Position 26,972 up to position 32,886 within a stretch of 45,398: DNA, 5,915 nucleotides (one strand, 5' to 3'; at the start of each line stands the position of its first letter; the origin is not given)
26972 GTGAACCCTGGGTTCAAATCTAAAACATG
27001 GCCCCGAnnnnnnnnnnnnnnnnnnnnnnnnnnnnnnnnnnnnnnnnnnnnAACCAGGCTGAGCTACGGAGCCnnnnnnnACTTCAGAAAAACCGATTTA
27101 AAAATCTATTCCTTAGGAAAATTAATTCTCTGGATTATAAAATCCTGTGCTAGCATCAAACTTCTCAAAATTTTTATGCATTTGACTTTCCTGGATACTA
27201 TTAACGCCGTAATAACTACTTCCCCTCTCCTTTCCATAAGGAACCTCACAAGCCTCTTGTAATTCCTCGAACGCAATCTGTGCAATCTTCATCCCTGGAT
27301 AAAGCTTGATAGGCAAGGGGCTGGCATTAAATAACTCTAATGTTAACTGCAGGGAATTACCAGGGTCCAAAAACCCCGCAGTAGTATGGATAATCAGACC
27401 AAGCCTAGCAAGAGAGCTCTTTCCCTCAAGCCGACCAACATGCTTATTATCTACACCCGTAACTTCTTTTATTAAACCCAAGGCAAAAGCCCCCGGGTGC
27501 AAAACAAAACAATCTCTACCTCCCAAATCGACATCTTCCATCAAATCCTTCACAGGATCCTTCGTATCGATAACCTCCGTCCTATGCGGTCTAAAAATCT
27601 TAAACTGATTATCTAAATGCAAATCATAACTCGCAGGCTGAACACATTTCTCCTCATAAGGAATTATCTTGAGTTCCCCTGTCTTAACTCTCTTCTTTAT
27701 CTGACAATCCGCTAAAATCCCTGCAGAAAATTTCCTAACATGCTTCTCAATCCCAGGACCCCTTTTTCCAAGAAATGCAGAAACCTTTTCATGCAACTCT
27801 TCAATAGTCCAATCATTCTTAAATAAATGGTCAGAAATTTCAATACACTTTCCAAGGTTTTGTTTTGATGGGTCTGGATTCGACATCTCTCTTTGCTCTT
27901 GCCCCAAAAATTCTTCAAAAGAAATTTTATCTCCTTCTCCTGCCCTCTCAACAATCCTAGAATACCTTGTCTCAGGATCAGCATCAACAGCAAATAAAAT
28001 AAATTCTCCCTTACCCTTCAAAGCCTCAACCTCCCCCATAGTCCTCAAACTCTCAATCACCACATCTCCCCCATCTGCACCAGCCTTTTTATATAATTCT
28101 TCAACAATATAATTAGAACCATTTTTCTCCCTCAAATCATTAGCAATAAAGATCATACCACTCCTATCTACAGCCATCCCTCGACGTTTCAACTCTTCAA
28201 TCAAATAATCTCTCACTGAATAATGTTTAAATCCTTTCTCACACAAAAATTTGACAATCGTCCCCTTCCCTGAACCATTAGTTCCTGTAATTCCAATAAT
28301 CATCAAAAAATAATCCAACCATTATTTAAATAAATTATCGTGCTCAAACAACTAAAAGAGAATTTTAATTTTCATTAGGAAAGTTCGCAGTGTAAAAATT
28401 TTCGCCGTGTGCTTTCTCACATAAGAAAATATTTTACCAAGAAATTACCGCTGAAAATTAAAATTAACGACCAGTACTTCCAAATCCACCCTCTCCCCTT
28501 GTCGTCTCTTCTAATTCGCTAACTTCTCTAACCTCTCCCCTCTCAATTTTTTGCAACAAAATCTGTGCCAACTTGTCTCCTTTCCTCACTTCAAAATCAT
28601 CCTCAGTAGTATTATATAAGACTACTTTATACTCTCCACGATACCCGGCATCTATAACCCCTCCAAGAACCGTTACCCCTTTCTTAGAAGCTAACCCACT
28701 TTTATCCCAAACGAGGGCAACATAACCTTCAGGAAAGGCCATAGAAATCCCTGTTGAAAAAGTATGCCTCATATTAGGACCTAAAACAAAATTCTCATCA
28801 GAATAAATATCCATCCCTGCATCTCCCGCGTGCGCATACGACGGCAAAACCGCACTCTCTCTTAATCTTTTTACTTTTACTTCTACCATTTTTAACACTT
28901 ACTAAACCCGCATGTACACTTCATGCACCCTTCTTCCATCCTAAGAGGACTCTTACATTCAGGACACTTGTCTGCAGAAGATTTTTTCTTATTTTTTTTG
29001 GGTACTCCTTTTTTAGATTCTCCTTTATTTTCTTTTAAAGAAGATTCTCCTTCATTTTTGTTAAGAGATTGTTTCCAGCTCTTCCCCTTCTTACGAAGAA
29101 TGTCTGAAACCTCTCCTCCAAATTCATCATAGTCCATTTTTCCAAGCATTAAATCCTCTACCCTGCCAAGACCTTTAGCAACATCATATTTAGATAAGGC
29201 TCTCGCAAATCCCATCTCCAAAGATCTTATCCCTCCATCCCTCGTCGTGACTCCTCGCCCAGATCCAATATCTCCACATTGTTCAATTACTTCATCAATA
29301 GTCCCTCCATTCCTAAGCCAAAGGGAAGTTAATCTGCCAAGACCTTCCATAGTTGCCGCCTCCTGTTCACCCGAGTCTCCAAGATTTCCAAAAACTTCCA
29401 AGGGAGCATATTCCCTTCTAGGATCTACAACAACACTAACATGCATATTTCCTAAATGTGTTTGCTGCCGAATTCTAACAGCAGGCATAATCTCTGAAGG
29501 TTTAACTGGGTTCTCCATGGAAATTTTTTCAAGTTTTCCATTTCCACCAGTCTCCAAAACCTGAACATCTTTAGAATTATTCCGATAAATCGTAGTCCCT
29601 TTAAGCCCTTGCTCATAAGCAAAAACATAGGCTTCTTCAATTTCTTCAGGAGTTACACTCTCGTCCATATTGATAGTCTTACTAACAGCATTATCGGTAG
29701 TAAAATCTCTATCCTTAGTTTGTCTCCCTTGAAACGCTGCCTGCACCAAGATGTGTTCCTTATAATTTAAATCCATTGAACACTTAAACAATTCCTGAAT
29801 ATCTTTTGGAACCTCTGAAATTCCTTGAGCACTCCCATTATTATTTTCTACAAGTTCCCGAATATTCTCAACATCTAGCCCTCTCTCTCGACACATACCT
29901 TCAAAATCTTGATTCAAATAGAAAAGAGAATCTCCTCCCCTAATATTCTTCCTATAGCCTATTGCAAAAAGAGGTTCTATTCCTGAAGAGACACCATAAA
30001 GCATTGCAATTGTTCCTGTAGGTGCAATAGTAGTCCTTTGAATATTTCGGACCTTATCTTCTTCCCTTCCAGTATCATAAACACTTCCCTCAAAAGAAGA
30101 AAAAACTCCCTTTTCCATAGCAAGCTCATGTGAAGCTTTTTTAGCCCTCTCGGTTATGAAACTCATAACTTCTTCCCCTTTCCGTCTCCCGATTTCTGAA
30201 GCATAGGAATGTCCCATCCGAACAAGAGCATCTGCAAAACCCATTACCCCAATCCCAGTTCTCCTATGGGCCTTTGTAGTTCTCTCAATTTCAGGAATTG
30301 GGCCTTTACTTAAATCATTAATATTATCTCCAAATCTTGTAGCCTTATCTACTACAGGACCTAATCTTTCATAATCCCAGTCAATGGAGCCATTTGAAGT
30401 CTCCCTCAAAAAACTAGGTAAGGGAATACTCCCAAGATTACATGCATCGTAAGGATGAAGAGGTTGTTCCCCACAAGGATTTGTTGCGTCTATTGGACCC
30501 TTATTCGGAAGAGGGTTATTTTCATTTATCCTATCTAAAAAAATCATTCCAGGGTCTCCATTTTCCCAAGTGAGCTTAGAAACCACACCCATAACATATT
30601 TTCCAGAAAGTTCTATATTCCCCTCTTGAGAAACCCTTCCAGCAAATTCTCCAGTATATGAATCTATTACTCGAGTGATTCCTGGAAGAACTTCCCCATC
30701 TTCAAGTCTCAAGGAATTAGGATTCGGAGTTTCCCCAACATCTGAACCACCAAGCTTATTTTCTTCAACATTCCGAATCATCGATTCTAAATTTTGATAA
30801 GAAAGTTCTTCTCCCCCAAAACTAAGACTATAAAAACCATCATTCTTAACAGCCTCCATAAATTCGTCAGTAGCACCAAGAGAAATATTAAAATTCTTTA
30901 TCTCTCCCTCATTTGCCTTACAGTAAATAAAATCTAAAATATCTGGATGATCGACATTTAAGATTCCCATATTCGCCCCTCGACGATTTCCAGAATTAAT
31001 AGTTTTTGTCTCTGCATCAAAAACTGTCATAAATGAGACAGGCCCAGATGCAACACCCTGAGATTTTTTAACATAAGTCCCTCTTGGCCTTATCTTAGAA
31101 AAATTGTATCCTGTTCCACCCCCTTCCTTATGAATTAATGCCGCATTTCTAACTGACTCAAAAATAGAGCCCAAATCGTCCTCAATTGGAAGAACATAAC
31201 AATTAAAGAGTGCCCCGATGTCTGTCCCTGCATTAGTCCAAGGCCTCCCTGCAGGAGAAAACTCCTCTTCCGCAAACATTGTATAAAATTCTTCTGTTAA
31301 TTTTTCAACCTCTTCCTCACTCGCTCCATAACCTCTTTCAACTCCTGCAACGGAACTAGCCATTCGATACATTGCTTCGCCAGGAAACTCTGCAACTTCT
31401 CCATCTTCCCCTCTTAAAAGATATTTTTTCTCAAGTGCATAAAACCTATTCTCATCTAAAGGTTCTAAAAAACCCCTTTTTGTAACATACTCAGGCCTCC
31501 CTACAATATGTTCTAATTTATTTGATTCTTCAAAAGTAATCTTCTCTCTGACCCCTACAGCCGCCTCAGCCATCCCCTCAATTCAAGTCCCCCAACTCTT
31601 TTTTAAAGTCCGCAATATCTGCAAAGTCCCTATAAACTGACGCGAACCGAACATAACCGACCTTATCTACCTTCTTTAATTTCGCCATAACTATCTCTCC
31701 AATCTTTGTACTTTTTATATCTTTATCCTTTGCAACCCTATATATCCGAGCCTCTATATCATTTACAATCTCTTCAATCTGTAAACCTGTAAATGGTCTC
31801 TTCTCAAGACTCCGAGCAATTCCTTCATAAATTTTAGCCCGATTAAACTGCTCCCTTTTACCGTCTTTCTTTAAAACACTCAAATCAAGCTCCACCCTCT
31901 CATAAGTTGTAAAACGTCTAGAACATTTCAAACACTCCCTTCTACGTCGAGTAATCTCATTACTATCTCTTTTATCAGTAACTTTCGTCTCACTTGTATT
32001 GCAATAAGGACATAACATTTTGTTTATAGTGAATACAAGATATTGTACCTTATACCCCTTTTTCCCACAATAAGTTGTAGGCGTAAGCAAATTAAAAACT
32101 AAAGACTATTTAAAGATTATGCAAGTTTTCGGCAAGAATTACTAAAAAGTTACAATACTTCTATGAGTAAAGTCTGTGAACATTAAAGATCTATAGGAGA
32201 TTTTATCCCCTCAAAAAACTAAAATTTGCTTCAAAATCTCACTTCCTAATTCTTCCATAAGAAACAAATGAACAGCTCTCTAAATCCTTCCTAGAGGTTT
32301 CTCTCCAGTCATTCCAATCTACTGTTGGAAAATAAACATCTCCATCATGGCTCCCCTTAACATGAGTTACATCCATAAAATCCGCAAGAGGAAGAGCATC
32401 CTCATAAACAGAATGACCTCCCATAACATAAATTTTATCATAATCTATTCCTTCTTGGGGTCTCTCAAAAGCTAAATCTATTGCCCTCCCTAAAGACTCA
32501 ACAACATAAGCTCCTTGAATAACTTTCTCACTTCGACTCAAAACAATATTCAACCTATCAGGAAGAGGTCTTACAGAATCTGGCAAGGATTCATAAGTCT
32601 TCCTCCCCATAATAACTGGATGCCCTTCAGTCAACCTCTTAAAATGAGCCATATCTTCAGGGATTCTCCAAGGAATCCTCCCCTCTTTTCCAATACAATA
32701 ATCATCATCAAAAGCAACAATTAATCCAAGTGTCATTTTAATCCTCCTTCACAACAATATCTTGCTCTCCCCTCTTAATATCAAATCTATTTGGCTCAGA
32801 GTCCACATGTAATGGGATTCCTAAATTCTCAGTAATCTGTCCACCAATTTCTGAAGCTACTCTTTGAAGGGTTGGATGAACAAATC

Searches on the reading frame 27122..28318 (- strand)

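Call 8: search_protein_families(library=pfam, proteins=[window:27122-28318:-])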
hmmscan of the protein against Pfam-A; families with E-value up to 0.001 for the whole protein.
window:27122-28318:- (398 aa): 6 families
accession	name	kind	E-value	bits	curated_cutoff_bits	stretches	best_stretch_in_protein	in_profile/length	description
PF22769.1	DCD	-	8.1e-44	149.8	27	1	201-353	1-153/153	dCTP deaminase-like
PF13238.12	AAA_18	-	1.8e-11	45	29.4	1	8-135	1-120/128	AAA domain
PF13207.12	AAA_17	-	1e-09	39.2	27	1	11-132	1-129/136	AAA domain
PF00692.24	dUTPase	-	2.9e-05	24.3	22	1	289-357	42-107/129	dUTPase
PF22569.1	DCD_C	-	8.5e-05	22.4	22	1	249-371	52-183/192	2'-deoxycytidine 5'-triphosphate deaminase (DCD), C-terminal domain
PF06559.16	DCD_N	-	0.00023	21.5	21.4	1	199-351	2-161/164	2'-deoxycytidine 5'-triphosphate deaminase (DCD) N-terminal domain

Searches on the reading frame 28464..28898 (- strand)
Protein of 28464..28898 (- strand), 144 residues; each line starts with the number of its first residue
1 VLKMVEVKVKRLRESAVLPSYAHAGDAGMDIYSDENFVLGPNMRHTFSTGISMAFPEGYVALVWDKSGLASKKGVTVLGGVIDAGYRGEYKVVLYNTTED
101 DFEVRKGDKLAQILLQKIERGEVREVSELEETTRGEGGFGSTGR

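Call 8: search_protein_families(library=pfam, proteins=[window:28464-28898:-])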
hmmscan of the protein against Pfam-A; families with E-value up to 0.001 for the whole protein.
window:28464-28898:- (144 aa): 2 families
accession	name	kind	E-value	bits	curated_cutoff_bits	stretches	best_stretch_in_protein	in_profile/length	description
PF00692.24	dUTPase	-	6.1e-33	113.8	22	1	16-143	3-129/129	dUTPase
PF22769.1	DCD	-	1.3e-08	35.5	27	1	33-117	67-152/153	dCTP deaminase-like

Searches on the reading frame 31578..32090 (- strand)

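Call 8: search_protein_families(library=pfam, proteins=[window:31578-32090:-])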
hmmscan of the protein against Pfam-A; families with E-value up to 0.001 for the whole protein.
window:31578-32090:- (170 aa): 2 families
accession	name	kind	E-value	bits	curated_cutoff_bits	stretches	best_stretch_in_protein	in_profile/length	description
PF03477.21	ATP-cone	-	1.9e-19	70.4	25.8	1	71-158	2-87/88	ATP cone domain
PF22811.2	Zn_ribbon_NrdR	-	3.3e-14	53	27.2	1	25-64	1-42/42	Transcriptional repressor NrdR-like, N-terminal domain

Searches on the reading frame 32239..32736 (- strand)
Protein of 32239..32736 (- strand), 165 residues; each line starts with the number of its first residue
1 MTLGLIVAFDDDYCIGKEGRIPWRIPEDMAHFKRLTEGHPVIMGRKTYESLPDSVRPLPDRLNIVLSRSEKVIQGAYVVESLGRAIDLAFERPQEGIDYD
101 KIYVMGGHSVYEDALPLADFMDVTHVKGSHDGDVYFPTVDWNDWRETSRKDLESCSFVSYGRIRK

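Call 8: search_protein_families(library=pfam, proteins=[window:32239-32736:-])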
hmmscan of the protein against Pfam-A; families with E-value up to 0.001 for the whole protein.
window:32239-32736:- (165 aa): 1 family
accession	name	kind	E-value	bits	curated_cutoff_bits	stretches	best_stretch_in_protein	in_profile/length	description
PF00186.24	DHFR_1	-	1.8e-47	161.4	25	1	3-153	2-143/159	Dihydrofolate reductase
